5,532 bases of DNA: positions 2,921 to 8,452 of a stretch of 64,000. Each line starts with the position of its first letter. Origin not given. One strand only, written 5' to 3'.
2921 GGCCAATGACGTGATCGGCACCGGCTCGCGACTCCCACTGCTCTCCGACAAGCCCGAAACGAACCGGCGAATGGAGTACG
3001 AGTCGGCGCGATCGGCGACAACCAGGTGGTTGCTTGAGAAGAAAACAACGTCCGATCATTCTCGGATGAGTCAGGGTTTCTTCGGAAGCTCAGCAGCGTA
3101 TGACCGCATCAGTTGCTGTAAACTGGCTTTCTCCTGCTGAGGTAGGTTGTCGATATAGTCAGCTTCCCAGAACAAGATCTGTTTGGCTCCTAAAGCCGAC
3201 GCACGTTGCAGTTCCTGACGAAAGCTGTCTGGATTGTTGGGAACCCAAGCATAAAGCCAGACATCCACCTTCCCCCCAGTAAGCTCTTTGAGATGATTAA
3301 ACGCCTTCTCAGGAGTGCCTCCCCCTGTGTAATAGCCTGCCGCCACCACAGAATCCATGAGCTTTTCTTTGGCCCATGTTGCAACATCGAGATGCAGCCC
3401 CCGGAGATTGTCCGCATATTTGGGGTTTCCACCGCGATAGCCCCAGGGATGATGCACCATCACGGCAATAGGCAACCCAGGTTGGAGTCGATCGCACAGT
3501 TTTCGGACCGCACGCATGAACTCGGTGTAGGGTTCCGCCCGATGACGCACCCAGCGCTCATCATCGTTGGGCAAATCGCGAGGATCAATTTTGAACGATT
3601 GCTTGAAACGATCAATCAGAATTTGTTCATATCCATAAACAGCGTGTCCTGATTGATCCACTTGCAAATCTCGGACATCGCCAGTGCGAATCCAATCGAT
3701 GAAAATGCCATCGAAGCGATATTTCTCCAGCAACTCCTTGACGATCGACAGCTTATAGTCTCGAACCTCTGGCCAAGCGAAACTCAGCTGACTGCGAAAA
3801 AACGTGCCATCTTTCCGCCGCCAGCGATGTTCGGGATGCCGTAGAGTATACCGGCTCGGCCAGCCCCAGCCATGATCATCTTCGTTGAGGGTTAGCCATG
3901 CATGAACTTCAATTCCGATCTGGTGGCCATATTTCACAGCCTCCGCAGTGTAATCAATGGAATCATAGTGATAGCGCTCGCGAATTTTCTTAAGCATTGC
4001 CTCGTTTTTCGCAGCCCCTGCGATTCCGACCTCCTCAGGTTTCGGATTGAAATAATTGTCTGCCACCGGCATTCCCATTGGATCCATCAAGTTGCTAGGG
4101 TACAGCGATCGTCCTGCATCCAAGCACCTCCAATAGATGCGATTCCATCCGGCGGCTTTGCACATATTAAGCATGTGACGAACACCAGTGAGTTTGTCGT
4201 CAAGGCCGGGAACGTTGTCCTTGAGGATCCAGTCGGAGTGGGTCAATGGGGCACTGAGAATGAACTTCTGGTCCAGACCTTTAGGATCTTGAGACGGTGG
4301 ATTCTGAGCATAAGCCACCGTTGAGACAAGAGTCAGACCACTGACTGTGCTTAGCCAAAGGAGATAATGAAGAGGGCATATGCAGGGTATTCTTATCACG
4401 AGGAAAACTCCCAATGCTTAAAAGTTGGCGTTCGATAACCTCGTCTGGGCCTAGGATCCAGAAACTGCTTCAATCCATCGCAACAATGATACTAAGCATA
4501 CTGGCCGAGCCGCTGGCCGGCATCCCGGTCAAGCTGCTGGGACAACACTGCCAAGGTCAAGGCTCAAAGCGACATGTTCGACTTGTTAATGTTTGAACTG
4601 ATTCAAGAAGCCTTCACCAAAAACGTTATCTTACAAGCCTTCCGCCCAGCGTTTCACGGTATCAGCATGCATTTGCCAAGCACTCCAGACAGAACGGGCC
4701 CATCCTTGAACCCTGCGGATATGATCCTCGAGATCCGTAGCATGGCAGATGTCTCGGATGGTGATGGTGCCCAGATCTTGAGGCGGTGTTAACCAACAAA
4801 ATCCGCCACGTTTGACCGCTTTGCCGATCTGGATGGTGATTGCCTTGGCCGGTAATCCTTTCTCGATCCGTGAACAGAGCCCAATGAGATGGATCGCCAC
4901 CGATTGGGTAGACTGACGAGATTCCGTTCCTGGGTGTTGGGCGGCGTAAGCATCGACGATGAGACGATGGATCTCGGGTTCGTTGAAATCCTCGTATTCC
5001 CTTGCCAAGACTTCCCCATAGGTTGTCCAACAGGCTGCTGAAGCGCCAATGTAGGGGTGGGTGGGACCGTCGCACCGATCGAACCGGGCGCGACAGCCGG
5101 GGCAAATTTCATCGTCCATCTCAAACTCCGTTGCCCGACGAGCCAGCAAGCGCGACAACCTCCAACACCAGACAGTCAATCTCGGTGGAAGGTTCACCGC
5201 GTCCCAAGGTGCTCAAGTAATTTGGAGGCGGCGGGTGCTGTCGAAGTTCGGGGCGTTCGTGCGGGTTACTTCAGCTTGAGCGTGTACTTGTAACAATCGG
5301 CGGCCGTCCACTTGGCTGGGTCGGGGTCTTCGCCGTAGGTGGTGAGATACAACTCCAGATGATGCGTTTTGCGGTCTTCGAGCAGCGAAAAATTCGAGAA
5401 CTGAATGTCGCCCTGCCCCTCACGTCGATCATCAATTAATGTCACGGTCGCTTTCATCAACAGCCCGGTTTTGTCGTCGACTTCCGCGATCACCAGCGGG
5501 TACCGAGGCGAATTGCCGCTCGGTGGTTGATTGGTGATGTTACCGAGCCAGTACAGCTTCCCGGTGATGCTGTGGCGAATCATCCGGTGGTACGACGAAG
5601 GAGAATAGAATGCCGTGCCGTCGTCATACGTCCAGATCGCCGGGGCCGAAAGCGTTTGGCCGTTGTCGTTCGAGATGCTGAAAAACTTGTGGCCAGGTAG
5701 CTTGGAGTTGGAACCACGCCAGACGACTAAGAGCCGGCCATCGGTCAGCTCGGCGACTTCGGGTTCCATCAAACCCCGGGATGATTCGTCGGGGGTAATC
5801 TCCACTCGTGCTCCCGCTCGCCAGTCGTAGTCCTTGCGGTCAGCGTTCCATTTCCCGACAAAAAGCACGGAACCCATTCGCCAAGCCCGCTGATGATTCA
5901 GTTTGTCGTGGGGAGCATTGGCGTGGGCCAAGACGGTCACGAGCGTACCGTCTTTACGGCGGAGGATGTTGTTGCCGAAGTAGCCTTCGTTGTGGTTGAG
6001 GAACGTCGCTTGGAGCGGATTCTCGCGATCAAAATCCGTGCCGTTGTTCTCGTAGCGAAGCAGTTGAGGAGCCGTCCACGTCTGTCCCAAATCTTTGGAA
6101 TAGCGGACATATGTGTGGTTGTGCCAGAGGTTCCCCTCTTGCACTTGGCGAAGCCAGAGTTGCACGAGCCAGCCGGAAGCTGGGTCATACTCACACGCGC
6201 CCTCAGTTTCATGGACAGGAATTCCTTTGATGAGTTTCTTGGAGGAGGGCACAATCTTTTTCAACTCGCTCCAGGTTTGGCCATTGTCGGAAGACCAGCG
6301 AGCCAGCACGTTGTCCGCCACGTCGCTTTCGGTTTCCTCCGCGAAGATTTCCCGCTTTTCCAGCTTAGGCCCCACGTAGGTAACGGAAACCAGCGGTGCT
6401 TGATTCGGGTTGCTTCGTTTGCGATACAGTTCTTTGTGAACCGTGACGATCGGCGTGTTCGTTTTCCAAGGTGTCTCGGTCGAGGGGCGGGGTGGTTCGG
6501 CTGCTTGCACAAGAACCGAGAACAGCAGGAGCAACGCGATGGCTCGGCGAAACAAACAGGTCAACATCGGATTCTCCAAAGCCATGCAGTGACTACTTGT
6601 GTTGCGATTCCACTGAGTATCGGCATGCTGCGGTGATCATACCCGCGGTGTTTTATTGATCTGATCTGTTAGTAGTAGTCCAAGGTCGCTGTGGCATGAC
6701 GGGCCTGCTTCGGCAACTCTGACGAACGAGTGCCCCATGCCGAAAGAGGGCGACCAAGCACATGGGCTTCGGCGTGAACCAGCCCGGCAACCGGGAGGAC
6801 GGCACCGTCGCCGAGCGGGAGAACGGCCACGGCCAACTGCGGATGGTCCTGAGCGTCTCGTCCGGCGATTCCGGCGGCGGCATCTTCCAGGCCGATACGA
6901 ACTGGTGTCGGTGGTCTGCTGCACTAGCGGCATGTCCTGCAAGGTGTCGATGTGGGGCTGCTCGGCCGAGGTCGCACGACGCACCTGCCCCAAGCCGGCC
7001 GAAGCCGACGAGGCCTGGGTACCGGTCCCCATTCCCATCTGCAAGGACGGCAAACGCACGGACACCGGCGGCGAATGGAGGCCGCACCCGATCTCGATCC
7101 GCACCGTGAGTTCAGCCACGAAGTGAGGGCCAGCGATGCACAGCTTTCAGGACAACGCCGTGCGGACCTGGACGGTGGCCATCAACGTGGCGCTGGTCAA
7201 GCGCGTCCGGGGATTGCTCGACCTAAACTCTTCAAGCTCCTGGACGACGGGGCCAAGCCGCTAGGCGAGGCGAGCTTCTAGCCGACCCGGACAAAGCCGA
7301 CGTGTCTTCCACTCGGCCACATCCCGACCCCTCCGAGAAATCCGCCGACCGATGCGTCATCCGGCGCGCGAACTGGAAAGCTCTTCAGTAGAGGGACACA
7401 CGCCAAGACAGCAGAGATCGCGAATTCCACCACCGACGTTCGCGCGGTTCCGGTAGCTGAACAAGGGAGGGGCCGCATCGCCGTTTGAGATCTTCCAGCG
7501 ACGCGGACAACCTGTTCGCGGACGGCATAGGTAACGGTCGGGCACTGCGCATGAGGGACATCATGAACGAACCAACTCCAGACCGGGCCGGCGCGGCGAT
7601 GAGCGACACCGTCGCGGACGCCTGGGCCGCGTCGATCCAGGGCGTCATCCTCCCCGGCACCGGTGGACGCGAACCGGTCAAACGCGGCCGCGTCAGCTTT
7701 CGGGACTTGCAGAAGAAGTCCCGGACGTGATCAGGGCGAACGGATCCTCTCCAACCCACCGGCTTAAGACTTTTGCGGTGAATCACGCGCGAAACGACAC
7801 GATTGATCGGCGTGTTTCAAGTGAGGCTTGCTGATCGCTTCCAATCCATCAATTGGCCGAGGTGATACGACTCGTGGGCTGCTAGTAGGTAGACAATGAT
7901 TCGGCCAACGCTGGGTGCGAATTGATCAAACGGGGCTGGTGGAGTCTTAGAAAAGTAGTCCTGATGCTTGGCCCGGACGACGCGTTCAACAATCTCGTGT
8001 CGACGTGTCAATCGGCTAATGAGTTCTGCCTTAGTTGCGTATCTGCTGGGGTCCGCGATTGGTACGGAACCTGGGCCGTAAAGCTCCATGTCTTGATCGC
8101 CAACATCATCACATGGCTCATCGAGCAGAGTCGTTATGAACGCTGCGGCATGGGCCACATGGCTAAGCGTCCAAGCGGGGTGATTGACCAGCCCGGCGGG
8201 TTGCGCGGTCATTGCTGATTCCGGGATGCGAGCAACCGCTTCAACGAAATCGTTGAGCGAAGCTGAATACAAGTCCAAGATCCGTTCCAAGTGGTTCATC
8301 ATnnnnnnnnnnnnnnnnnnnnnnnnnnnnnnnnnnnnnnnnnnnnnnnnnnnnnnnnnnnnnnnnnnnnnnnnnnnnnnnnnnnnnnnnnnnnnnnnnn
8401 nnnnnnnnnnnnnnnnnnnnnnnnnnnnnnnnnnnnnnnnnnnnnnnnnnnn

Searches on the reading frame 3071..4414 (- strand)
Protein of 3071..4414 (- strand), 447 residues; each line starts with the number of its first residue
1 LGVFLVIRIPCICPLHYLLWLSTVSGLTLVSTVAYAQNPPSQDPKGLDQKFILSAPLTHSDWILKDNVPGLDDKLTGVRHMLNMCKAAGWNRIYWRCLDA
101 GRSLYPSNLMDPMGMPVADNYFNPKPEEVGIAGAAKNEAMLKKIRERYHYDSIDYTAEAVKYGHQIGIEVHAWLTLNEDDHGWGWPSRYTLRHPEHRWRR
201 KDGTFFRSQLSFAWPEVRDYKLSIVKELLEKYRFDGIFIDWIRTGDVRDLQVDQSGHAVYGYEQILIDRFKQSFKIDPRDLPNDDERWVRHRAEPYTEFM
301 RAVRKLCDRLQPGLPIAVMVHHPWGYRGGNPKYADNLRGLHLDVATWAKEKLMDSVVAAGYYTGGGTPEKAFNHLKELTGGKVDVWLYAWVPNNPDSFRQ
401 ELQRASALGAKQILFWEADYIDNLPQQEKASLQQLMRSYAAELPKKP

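Call 79: search_protein_families(library=pfam, proteins=[window:3071-4414:-], max_evalue=0.0001)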
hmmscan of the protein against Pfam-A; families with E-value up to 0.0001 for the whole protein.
window:3071-4414:- (447 aa): 1 family
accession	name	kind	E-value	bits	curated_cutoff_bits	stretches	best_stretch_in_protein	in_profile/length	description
PF02638.21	GHL10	-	2.6e-12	46.9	27.9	1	152-364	68-264/311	Glycosyl hydrolase-like 10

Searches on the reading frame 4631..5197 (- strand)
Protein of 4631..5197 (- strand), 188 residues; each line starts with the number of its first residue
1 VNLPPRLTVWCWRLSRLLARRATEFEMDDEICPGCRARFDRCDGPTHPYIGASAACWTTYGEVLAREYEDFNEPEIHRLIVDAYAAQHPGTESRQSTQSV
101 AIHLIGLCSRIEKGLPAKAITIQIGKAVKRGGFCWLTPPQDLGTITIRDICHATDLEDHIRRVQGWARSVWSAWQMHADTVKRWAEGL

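Call 79: search_protein_families(library=pfam, proteins=[window:4631-5197:-], max_evalue=0.0001)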
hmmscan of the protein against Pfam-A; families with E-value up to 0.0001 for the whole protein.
window:4631-5197:- (188 aa): 1 family
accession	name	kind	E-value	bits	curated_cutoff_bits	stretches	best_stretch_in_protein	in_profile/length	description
PF19371.4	DUF5946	-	1.3e-33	116.9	28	1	31-175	2-141/141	Family of unknown function (DUF5946)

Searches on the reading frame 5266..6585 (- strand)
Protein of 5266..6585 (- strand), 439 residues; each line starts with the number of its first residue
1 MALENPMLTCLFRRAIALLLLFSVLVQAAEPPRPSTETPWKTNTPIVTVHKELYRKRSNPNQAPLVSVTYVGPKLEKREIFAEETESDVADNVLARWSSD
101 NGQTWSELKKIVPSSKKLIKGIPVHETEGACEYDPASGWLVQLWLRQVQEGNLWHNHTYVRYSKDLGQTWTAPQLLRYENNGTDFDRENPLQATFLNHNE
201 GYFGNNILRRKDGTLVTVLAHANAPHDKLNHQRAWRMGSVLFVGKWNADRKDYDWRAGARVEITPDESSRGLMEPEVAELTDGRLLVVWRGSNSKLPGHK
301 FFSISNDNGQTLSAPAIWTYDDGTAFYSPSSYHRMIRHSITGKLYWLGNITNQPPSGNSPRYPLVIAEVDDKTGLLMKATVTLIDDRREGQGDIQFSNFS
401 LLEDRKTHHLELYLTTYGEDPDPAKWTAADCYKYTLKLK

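Call 79: search_protein_families(library=pfam, proteins=[window:5266-6585:-], max_evalue=0.0001)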
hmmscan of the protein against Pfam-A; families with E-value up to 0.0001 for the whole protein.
window:5266-6585:- (439 aa): 1 family
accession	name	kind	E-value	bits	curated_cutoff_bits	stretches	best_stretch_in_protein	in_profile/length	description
PF13088.12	BNR_2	-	1.1e-12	48.4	31.4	1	143-386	66-257/277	BNR repeat-like domain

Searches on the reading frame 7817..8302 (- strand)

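Call 79: search_protein_families(library=pfam, proteins=[window:7817-8302:-], max_evalue=0.0001)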
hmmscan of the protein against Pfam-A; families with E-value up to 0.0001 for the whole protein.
window:7817-8302:- (161 aa): 1 family
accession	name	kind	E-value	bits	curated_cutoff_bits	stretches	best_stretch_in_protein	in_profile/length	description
PF12867.12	DinB_2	-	6.2e-14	53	24.8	1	13-151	3-128/128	DinB superfamily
